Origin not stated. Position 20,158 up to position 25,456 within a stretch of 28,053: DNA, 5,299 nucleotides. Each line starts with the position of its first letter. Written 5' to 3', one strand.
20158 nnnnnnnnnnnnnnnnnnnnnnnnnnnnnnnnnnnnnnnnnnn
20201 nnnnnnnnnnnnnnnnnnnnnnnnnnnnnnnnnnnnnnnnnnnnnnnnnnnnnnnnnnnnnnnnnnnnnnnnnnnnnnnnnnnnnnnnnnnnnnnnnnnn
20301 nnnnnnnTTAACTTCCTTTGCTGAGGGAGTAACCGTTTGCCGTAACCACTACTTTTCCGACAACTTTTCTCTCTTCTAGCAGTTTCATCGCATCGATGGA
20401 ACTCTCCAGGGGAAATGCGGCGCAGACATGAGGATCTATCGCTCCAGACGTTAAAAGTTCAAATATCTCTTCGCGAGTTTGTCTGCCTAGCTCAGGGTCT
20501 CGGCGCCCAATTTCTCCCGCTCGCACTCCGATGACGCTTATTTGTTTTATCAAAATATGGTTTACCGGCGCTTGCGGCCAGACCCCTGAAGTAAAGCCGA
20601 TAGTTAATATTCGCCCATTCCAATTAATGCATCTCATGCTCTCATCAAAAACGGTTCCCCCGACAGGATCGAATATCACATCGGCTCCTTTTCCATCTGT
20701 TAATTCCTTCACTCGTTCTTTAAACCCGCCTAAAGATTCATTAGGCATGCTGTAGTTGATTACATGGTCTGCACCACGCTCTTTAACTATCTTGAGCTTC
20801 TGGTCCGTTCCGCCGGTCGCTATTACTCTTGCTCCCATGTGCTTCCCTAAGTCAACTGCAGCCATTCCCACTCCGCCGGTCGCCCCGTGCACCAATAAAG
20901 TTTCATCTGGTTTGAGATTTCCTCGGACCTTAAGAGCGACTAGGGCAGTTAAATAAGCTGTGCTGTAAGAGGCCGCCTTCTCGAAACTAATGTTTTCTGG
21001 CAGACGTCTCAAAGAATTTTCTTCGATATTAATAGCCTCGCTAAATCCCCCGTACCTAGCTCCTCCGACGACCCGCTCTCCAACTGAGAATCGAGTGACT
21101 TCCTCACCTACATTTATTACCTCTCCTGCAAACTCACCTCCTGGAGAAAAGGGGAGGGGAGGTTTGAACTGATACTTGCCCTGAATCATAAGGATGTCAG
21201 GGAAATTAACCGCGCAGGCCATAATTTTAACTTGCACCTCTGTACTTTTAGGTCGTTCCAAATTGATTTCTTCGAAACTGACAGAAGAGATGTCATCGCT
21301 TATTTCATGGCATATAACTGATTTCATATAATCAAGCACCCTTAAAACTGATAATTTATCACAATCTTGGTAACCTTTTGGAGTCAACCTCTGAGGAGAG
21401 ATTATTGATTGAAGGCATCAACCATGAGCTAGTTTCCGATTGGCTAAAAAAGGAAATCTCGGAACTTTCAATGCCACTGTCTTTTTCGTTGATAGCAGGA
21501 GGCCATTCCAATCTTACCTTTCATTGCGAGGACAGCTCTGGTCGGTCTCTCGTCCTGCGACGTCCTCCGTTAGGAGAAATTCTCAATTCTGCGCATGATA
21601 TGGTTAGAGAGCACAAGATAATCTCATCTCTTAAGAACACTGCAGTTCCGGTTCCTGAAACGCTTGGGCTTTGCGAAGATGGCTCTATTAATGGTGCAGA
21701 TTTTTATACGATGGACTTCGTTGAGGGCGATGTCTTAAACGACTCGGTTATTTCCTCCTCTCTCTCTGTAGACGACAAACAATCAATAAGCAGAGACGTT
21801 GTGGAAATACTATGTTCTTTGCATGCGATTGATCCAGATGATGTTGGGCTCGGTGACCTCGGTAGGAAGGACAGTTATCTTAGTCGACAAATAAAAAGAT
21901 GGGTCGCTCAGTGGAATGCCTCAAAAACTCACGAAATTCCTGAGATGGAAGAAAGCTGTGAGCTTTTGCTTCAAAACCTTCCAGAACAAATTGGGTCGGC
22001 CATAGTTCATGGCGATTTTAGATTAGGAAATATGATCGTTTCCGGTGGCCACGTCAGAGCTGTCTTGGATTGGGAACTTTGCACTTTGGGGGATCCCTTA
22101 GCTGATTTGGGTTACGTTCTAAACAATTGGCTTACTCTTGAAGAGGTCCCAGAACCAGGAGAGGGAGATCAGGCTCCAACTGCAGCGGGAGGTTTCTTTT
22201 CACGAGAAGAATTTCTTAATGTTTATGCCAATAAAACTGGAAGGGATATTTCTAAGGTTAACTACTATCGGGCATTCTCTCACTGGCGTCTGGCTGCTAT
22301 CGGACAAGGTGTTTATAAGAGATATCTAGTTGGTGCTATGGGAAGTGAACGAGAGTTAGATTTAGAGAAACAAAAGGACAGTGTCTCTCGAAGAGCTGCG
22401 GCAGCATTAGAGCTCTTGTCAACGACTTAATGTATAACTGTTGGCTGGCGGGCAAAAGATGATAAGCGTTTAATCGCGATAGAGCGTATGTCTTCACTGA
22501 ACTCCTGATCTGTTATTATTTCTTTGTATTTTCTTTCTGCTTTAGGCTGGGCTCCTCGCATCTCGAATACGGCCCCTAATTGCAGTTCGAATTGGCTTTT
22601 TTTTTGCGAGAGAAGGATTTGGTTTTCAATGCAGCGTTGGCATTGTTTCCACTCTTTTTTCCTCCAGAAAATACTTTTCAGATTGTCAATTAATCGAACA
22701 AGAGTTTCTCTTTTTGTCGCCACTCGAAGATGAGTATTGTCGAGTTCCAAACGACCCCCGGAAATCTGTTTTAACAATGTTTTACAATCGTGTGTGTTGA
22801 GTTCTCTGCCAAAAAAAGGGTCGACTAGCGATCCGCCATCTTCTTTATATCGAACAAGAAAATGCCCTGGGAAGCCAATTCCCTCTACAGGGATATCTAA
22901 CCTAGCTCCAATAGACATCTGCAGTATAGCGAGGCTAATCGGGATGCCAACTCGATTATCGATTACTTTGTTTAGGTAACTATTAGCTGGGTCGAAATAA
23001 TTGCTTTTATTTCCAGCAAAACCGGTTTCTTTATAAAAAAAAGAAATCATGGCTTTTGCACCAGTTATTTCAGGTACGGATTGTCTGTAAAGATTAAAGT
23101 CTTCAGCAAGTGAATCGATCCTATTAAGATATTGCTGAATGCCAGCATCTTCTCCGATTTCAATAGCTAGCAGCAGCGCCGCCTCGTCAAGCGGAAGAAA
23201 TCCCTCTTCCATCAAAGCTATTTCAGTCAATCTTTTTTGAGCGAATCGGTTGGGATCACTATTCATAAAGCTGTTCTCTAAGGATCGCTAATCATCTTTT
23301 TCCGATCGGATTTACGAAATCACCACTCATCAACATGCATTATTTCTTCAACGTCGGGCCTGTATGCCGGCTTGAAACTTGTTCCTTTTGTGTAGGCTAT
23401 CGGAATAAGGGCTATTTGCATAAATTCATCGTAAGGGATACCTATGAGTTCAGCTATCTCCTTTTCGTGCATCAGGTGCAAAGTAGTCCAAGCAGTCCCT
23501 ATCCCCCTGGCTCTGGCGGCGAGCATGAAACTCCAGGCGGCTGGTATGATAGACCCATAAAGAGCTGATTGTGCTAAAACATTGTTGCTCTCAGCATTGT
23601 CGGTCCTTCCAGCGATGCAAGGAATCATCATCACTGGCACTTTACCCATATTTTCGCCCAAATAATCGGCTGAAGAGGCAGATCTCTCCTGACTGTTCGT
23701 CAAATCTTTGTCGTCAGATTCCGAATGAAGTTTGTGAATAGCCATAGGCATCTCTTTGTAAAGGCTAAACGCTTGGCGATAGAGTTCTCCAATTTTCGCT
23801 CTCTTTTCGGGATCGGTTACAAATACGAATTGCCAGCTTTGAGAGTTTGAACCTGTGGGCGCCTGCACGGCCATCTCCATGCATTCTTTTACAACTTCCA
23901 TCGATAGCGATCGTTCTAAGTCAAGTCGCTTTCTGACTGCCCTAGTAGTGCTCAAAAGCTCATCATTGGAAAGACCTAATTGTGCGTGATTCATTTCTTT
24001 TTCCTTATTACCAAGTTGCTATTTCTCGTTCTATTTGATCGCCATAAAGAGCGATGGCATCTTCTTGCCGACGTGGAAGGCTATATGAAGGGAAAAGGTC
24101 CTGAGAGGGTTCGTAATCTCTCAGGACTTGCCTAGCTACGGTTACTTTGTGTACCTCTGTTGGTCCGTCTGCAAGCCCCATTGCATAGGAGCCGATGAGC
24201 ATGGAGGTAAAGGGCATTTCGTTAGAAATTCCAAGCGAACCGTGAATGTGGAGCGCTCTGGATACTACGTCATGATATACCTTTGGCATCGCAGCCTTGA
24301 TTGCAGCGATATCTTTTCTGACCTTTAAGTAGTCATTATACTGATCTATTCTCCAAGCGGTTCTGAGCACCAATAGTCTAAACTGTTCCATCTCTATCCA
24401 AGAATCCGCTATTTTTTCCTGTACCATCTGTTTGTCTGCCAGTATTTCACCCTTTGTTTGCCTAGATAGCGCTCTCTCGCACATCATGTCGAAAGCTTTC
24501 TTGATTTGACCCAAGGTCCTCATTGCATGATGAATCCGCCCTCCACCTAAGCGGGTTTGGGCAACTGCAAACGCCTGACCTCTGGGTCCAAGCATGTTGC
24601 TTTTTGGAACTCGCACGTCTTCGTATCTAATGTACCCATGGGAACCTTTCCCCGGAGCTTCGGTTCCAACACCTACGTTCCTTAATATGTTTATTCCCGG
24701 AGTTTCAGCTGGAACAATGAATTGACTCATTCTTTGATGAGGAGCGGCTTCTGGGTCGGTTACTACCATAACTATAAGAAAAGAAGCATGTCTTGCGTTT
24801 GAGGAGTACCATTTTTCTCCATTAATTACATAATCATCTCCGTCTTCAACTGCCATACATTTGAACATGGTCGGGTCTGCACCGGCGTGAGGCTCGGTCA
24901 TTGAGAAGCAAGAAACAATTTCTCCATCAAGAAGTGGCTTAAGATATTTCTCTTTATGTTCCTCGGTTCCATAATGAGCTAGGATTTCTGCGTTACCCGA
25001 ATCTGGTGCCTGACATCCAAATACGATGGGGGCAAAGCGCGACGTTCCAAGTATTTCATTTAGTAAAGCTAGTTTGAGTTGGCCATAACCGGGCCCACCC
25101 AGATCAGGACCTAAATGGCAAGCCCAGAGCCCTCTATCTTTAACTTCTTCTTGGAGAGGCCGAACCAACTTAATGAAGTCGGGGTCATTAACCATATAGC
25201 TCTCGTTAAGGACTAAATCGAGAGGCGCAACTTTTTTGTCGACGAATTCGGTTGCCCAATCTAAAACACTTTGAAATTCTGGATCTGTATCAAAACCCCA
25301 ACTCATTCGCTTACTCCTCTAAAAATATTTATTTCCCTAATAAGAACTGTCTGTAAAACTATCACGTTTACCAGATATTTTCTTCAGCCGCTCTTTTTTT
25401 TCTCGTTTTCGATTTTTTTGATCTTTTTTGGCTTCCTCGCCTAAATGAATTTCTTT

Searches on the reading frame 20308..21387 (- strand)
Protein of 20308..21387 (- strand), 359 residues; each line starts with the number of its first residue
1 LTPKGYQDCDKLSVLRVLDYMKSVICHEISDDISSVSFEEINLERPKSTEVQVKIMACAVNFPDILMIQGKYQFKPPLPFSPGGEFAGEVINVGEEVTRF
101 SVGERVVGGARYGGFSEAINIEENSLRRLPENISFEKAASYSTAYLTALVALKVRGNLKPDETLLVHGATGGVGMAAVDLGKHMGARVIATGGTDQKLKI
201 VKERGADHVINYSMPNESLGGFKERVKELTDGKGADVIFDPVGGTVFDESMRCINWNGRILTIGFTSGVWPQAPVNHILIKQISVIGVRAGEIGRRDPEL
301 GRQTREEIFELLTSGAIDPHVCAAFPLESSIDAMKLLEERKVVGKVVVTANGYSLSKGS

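Call 5: search_protein_families(library=ncbifam, max_evalue=1e-10, proteins=[window:20308-21387:-])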
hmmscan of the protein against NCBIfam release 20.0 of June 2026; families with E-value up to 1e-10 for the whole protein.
window:20308-21387:- (359 aa): 22 families
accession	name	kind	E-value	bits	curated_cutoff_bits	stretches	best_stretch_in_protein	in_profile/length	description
TIGR02824.1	quinone_pig3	subfamily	2e-71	240.7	296.8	1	25-349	5-324/325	putative NAD(P)H quinone oxidoreductase, PIG3 family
NF008024.0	PRK10754.1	subfamily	5.5e-50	170.2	348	1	38-346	18-323/327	NADPH:quinone reductase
NF010344.0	PRK13771.1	subfamily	1e-47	162.8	349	1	113-350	116-333/334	putative alcohol dehydrogenase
NF041183.1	Pks2_ls1_myc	equivalog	3.4e-38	130.3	2400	1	30-349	1414-1728/2086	sulfolipid-1 biosynthesis phthioceranic/hydroxyphthioceranic acid synthase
NF041172.1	AcrlCoa_red_Thmprot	equivalog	5.7e-38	130.7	500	1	113-349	116-333/334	acryloyl-CoA reductase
TIGR02823.1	oxido_YhdH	subfamily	3.8e-36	124.5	297.25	1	26-349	5-323/324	acrylyl-CoA reductase family protein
NF051456.1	acrylyl_AcuI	equivalog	9.4e-30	103.5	440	1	23-349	3-323/325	acrylyl-CoA reductase (NADPH)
NF041097.1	keto_inos_dh_IolM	equivalog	6.9e-26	90.8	450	1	152-347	198-387/389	scyllo-inosose 3-dehydrogenase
TIGR01751.1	crot-CoA-red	equivalog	8.6e-25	87.3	378.55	1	111-349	138-386/398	crotonyl-CoA carboxylase/reductase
TIGR03989.1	Rxyl_3153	subfamily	6.6e-23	81.6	440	1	113-270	139-293/370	NDMA-dependent alcohol dehydrogenase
NF006940.0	PRK09422.1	equivalog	3.7e-21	75.4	344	1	113-349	115-334/338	alcohol dehydrogenase AdhP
NF003808.0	PRK05396.1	equivalog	2.2e-20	72.8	380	1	107-348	113-338/341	L-threonine 3-dehydrogenase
TIGR03451.1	mycoS_dep_FDH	equivalog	7.3e-20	71.1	512.9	1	150-265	166-277/358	S-(hydroxymethyl)mycothiol dehydrogenase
TIGR00692.1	tdh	equivalog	8.6e-19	67.7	458.35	1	106-348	110-338/340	L-threonine 3-dehydrogenase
NF058644.1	CurcmRedCuraProt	equivalog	1.3e-17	63.9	440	1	98-267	80-243/336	NADPH-dependent curcumin/dihydrocurcumin reductase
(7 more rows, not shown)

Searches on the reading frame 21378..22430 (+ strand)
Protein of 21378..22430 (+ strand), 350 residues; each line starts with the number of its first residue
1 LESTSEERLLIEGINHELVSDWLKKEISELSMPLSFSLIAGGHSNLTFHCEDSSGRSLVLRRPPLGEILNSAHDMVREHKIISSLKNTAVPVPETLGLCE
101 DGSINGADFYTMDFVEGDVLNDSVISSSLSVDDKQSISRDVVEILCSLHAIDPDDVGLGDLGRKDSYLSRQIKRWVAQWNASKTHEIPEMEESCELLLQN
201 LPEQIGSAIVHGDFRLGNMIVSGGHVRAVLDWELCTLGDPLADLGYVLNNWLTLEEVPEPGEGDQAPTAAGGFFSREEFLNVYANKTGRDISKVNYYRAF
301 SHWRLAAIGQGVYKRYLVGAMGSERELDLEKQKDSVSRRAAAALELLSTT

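Call 5: search_protein_families(library=ncbifam, max_evalue=1e-10, proteins=[window:21378-22430:+])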
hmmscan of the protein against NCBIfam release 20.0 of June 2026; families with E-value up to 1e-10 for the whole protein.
window:21378-22430:+ (350 aa): 0 families

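Call 7: search_protein_families(library=ncbifam, max_evalue=0.00001, proteins=[window:21378-22430:+])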
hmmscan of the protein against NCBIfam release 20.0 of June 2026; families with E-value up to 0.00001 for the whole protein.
window:21378-22430:+ (350 aa): 3 families
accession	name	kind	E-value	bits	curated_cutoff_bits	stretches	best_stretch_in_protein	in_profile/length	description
NF033068.1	APH_3p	equivalog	5.3e-10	39.2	205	1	42-298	20-249/255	APH(3') family aminoglycoside O-phosphotransferase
NF038156.1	lant_syn_V_LxmK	equivalog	1.2e-07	31.1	315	1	204-256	188-239/347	class V lanthionine synthetase subunit LxmK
TIGR02721.1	ycfN_thiK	equivalog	2.3e-06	26.9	299.45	0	40-249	5-187/256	thiamine kinase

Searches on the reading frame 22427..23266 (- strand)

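Call 5: search_protein_families(library=ncbifam, max_evalue=1e-10, proteins=[window:22427-23266:-])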
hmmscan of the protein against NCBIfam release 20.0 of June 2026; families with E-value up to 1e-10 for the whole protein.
window:22427-23266:- (279 aa): 1 family
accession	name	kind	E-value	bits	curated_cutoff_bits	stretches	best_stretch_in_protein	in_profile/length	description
NF008188.0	PRK10941.1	equivalog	3e-16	59.7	391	1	23-214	11-205/269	invasion regulator SirB1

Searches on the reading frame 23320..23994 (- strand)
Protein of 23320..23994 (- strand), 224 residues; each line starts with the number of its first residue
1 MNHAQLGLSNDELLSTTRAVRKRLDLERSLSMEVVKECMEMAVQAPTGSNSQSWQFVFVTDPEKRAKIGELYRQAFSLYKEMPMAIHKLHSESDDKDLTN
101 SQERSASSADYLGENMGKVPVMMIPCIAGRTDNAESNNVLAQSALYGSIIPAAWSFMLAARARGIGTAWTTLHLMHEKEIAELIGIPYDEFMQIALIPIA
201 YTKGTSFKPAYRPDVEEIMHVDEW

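Call 7: search_protein_families(library=ncbifam, max_evalue=0.00001, proteins=[window:23320-23994:-])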
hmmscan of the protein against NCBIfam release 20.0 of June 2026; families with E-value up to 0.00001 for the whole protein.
window:23320-23994:- (224 aa): 2 families
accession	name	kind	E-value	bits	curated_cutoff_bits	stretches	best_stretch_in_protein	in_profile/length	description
TIGR02476.1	BluB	equivalog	1.1e-12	47.8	150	1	12-209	11-187/205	5,6-dimethylbenzimidazole synthase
NF009810.0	PRK13294.1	equivalog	1.8e-06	27.1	304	1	15-201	259-429/449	coenzyme F420-0:L-glutamate ligase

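Call 36: search_solved_structures(query=window:23320-23994:-, max_evalue=0.01)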
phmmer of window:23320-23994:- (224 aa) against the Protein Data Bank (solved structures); distinct sequences matched with E-value up to 0.01: 23.
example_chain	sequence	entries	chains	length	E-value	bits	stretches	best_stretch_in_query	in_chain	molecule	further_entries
4dn2_A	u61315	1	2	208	7.1e-11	45.3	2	116-222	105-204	Nitroreductase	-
2isj_A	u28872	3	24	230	2.5e-10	43.5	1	8-190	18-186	BluB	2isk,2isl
4g8s_A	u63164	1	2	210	4.2e-09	39.5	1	12-75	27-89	Nitroreductase family protein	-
3gfa_A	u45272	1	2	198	1.5e-07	34.4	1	13-215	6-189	Putative nitroreductase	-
8cqu_A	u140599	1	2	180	2.9e-07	33.5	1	11-86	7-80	Putative NADH dehydrogenase/NAD(P)H nitroreductase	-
3ge6_A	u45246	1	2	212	3.8e-07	33.1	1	12-211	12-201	Nitroreductase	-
2b67_A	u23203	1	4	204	1.1e-06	31.6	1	31-219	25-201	COG0778: Nitroreductase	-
8cqt_A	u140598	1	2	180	1.2e-06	31.5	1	19-71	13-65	Putative NADH dehydrogenase/NAD(P)H nitroreductase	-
3tnz_A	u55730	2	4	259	1.3e-06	31.4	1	12-203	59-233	Iodotyrosine dehalogenase 1 | Iodotyrosine deiodinase 1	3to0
3gb5_A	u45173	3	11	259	2.2e-06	30.6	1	12-78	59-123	Iodotyrosine dehalogenase 1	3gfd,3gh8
3m5k_A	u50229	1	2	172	1.4e-05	28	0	144-220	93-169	Putative NADH dehydrogenase/NAD(P)H nitroreductase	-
3gr3_A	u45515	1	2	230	2e-05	27.5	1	26-70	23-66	Nitroreductase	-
3g14_A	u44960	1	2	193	2.1e-05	27.4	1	61-224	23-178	Nitroreductase family protein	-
3e10_A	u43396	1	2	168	2.1e-05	27.4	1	28-97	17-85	Putative NADH Oxidase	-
4ttb_A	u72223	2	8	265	2.2e-05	27.4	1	12-78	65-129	Iodotyrosine dehalogenase 1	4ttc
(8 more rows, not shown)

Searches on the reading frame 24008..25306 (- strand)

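Call 7: search_protein_families(library=ncbifam, max_evalue=0.00001, proteins=[window:24008-25306:-])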
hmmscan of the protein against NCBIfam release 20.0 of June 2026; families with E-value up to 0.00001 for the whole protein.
window:24008-25306:- (432 aa): 18 families
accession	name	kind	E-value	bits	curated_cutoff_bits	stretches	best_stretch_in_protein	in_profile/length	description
NF042972.1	AcrlCoAredClosAcrC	equivalog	1.7e-47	161.9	640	1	103-396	91-378/378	acryloyl-CoA reductase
NF045552.1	GlutCoADH_Des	equivalog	7.2e-42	143.9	470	1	6-393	4-378/387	glutaryl-CoA dehydrogenase Acd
TIGR03207.1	cyc_hxne_CoA_dh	equivalog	2.7e-36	125.1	575.35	1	10-393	4-370/372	cyclohexanecarboxyl-CoA dehydrogenase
NF053553.1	prodigi_MBC_PigA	equivalog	1.6e-35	123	500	1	57-394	47-379/381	prodigiosin MBC biosynthesis dehydrogenase PigA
NF045652.1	ProlPCPDhRedW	equivalog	1.2e-34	119.8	650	1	57-393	42-372/376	L-prolyl-[peptidyl-carrier protein] dehydrogenase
NF008997.0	PRK12341.1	equivalog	2.1e-33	116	537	1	109-399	96-381/382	acyl-CoA dehydrogenase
NF058590.1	AcCoDHFadEBacil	equivalog_domain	1.5e-31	109.6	600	1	12-363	26-379/586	acyl-CoA dehydrogenase FadE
NF043006.1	CyhCrbnylCoADH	equivalog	1.7e-31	109.6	650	1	84-395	75-376/380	cyclohexane-1-carbonyl-CoA dehydrogenase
NF002885.1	PRK03354.1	equivalog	6.8e-26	91.2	540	1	59-398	50-377/378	crotonobetainyl-CoA dehydrogenase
NF042439.1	SulpropCoADesulf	equivalog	8.8e-26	90.5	600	1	55-396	33-372/379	3-sulfinopropanoyl-CoA desulfinase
TIGR03204.1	pimC_large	equivalog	3.6e-21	75.5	623.85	1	58-316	52-301/395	pimeloyl-CoA dehydrogenase large subunit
NF052270.1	Staph_DH_FadE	equivalog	1.6e-17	63.4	600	1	112-394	120-393/400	acyl-CoA dehydrogenase FadE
TIGR03203.1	pimD_small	equivalog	5.7e-15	55.3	652.7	1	58-366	49-348/378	pimeloyl-CoA dehydrogenase small subunit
NF007000.1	PRK09463.1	subfamily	2e-13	49.6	600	1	21-150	50-177/726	acyl-CoA dehydrogenase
NF037942.1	ac_ACP_DH_MbtN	equivalog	6.2e-12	44.9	700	1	78-366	58-337/376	mycobactin biosynthesis acyl-ACP dehydrogenase MbtN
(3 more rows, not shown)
